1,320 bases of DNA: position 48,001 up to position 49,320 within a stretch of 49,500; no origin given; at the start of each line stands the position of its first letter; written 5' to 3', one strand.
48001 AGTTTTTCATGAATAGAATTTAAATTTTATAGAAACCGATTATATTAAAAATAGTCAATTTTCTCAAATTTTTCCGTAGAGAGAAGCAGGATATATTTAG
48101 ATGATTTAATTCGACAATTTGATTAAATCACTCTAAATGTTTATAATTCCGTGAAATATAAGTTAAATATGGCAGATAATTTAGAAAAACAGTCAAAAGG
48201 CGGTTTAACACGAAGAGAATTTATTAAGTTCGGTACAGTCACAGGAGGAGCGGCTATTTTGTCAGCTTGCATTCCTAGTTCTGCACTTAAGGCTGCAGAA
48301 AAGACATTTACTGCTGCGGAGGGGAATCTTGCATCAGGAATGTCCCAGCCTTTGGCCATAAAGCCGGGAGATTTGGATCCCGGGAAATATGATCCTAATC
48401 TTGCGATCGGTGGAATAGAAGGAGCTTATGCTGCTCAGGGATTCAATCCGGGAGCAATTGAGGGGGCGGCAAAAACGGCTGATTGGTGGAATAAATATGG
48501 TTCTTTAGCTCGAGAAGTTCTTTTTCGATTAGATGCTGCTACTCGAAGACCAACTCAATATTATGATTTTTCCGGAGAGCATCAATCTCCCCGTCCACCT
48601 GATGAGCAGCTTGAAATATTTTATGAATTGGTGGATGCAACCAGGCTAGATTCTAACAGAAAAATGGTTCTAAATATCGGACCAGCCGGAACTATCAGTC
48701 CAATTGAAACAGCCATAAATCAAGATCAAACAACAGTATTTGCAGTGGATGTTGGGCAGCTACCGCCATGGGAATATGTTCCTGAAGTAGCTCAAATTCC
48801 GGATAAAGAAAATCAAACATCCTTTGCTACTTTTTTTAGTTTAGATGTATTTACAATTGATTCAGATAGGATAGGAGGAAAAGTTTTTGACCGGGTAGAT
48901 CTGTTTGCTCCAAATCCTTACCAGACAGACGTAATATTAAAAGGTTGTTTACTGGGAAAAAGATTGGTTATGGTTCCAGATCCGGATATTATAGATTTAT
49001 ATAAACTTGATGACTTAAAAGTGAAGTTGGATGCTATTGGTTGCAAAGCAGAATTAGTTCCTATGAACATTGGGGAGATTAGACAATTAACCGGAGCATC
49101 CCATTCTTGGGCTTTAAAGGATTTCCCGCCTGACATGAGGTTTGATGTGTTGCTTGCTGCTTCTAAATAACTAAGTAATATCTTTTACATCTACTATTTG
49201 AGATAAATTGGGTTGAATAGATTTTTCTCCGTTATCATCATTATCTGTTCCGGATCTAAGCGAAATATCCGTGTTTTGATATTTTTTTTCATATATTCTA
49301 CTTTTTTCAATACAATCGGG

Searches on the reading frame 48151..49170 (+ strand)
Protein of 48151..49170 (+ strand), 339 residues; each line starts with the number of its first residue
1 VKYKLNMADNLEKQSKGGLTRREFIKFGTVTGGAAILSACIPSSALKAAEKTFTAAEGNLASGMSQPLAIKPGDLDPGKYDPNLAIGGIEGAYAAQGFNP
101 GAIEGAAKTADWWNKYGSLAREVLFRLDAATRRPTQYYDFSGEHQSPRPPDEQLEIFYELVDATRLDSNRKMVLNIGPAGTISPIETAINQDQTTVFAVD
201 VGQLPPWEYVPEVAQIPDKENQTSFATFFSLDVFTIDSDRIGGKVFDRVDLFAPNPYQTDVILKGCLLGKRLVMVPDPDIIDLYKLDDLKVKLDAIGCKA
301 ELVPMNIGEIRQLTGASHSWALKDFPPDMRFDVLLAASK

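Call 72: find_encoding_contigs(protein=window:48151-49170:+, flank=10000, max_places=1)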
Protein window:48151-49170:+ (339 aa): 11 contigs read that carry it; 1 place shown.
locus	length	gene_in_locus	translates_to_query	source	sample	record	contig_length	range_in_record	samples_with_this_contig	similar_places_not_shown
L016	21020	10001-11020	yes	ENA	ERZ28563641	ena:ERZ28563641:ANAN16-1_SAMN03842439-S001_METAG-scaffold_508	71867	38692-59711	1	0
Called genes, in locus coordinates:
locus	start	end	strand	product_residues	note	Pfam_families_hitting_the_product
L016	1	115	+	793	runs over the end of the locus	PF13328:HD_4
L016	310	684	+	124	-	-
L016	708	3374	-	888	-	PF00690:Cation_ATPase_N, PF00122:E1-E2_ATPase, PF00702:Hydrolase, PF13246:Cation_ATPase, PF08282:Hydrolase_3 (weak), PF00689:Cation_ATPase_C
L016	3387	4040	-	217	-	PF02163:Peptidase_M50 (weak)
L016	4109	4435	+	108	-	PF00830:Ribosomal_L28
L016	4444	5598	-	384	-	PF07690:MFS_1, PF12832:MFS_1_like, PF00083:Sugar_tr, PF13347:MFS_2, PF07690:MFS_1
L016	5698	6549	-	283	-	-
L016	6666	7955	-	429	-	PF00919:UPF0004, PF04055:Radical_SAM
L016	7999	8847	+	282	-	PF00561:Abhydrolase_1, PF12146:Hydrolase_4, PF12697:Abhydrolase_6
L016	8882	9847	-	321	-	-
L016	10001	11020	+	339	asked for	-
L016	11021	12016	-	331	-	-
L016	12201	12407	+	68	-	PF12844:HTH_19, PF01381:HTH_3, PF13443:HTH_26 (weak), PF13560:HTH_31 (weak)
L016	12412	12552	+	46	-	-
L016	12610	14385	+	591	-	PF02683:DsbD_TM, PF00578:AhpC-TSA, PF08534:Redoxin, PF13905:Thioredoxin_8, PF17991:Thioredoxin_10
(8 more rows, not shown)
